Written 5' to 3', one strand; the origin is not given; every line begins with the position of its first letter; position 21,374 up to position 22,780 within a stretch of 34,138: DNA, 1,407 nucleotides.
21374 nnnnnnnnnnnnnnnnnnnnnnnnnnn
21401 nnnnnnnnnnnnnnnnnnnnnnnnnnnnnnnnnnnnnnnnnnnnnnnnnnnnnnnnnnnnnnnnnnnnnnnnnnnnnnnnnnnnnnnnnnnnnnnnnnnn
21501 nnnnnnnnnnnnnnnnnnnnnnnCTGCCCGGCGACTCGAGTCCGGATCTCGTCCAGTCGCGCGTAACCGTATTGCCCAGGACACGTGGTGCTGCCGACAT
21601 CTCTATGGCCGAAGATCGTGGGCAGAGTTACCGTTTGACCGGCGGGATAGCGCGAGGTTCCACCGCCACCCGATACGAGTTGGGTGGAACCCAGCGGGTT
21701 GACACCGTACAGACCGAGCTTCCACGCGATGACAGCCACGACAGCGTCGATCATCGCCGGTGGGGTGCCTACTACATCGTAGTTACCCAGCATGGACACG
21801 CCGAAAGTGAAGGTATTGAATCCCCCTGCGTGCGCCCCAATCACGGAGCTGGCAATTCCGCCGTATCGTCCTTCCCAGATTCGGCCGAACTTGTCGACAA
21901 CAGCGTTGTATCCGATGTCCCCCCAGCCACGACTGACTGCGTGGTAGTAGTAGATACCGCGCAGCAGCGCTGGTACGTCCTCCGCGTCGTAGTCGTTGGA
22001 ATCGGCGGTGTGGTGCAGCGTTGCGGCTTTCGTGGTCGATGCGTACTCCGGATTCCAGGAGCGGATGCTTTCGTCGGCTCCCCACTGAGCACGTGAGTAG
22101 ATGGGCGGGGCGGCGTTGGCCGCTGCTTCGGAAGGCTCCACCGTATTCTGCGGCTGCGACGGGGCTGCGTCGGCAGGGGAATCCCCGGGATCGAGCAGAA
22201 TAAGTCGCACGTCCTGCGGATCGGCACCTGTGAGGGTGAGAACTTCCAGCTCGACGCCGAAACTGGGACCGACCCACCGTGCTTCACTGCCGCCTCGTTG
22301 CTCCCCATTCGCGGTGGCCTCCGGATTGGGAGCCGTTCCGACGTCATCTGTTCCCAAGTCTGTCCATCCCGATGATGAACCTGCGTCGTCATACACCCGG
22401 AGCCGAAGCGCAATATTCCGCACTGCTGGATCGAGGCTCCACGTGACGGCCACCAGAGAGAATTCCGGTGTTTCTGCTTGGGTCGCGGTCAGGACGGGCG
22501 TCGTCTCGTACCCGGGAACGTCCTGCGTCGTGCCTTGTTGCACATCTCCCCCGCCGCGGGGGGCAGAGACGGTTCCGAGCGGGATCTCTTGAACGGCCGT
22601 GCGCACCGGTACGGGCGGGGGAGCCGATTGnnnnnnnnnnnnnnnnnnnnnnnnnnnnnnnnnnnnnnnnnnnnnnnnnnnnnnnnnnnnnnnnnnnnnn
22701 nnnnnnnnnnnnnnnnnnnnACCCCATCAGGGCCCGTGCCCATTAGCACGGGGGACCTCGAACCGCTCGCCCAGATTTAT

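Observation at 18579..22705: Coupled amidase + SpoIID pair, each fused to the same six-repeat Trp-rich propeller module, inside a wall-glycan locus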

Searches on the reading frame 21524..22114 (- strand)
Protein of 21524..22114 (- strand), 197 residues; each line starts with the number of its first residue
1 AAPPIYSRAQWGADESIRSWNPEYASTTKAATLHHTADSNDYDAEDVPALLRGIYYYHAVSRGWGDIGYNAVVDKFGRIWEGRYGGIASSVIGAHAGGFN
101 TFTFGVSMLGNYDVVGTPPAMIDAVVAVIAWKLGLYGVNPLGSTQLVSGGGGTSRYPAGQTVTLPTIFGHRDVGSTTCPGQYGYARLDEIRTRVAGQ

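Call 71: search_solved_structures(query=window:21524-22114:-, max_evalue=0.001, show_alignments=5)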
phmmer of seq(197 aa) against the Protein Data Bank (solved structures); distinct sequences matched with E-value up to 0.001: 28.
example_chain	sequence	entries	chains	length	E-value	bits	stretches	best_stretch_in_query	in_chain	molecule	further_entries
4z8i_A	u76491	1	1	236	1.4e-15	61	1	2-184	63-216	peptidoglycan recognition protein 3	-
4zxm_A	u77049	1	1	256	1.7e-15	60.7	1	2-129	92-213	PGRP domain of peptidoglycan recognition protein 3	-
1oht_A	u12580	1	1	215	9e-13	51.8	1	5-132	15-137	CG14704 PROTEIN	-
7nsx_AAA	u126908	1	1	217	9.3e-13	51.8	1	5-132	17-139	Isoform A of Peptidoglycan-recognition protein LB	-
1yck_A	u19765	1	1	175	2.7e-12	50.3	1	4-124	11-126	Peptidoglycan recognition protein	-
7nsz_AAA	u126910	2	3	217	3.3e-12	50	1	5-132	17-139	Isoform A of Peptidoglycan-recognition protein LB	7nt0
7nsy_AAA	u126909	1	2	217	1.6e-11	47.7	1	5-132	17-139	Isoform A of Peptidoglycan-recognition protein LB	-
6a89_A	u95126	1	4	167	2.5e-11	47.1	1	28-132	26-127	Peptidoglycan recognition protein 1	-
2r2k_A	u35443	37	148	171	2.6e-11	47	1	28-132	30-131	Peptidoglycan recognition protein | Peptidoglycan recognition protein 1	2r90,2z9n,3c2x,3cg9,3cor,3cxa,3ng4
27aa_A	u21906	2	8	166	2.6e-11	47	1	29-134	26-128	Peptidoglycan recognition protein 1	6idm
2f2l_X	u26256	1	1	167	1e-10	45.1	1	8-114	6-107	Peptidoglycan recognition protein-LC isoform LCx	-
2cb3_A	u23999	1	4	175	1.3e-10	44.7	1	6-112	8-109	PEPTIDOGLYCAN-RECOGNITION PROTEIN-LE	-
5xz4_A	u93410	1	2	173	2.2e-10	44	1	2-129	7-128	Bumblebee peptidoglycan recognition protein SA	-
1sk3_A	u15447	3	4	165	4.9e-09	39.6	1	3-119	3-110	Peptidoglycan recognition protein I-alpha | peptidoglycan recognition protein-I-alpha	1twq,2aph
6srt_A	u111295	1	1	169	5.6e-09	39.4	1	58-140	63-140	N-acetylmuramoyl-L-alanine amidase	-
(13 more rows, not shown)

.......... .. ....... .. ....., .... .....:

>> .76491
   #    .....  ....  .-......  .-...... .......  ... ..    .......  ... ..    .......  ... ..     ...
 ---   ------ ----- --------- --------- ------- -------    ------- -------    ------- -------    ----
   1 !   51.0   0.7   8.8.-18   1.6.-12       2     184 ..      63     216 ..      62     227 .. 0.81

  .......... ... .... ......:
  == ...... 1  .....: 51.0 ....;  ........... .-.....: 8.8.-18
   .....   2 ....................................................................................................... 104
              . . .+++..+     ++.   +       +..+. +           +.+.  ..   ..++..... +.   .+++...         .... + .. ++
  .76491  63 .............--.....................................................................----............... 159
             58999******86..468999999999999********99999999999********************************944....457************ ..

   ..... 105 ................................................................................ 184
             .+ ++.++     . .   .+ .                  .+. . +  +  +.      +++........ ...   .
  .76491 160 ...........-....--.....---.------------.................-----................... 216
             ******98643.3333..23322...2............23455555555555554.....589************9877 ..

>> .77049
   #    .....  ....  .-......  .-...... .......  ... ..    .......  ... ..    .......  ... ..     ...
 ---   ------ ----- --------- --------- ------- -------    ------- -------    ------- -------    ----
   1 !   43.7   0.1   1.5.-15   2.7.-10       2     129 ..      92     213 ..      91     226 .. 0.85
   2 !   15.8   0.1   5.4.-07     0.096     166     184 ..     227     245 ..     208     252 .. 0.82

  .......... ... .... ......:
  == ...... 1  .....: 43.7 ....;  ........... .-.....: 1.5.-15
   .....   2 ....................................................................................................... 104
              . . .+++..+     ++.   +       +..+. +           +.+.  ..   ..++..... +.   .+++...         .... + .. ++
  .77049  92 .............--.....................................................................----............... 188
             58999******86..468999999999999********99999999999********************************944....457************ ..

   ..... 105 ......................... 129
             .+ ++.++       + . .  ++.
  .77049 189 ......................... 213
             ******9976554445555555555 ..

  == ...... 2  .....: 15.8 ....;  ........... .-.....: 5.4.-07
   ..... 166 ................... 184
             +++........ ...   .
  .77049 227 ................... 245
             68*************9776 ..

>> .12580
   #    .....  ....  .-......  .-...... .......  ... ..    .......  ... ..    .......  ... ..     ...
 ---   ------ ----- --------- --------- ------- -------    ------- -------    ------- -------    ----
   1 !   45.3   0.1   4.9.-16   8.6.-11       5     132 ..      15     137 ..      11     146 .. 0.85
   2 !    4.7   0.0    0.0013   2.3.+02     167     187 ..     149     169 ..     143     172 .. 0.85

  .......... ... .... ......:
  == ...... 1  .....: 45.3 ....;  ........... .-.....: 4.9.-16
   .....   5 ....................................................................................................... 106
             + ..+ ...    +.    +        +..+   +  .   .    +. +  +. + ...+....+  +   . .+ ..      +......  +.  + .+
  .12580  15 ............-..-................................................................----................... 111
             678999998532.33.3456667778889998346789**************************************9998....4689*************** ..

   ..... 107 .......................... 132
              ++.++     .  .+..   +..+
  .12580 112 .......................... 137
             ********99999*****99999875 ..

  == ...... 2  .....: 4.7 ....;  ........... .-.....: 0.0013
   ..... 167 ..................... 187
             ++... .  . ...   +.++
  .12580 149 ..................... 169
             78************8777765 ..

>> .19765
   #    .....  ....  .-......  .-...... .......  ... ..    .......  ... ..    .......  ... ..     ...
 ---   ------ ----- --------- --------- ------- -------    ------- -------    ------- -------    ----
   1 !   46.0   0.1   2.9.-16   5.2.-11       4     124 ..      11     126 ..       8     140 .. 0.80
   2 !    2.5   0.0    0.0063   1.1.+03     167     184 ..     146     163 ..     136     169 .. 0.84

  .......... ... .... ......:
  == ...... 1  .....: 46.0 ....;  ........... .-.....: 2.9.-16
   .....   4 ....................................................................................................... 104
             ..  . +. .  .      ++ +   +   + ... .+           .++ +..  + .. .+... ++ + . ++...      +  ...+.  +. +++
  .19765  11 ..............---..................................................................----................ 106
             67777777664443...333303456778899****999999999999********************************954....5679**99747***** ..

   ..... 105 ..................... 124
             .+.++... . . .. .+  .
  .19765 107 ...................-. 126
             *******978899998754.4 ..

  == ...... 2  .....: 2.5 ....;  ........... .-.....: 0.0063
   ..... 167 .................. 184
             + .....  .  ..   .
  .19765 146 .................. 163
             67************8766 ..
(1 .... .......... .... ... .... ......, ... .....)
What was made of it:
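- On Amidase_2 / PGRP zinc amidases (PF01510): PGRP structures match at E 1e-15 (call 71). The motifs HHT, GYN and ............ align with catalytic PGRP-LB (TeCPG), whereas PGLYRP1 has TLSPG (call 71).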

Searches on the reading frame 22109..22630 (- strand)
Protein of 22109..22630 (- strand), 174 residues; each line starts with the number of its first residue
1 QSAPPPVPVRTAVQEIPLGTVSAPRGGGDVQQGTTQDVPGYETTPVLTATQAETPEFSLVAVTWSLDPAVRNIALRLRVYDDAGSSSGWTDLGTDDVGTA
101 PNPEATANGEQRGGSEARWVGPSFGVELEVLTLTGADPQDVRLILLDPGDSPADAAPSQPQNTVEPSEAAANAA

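Call 5: search_protein_families(library=pfam, proteins=[window:22109-22630:-], max_evalue=10)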
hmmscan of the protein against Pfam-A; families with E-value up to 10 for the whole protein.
seq(174 aa): 0 families
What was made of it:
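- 22181..22603 (-): Rv3811_N beta-rich N-domain (about aa 35-175), function unknown. The local Pfam copy gave no hit (call 5).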
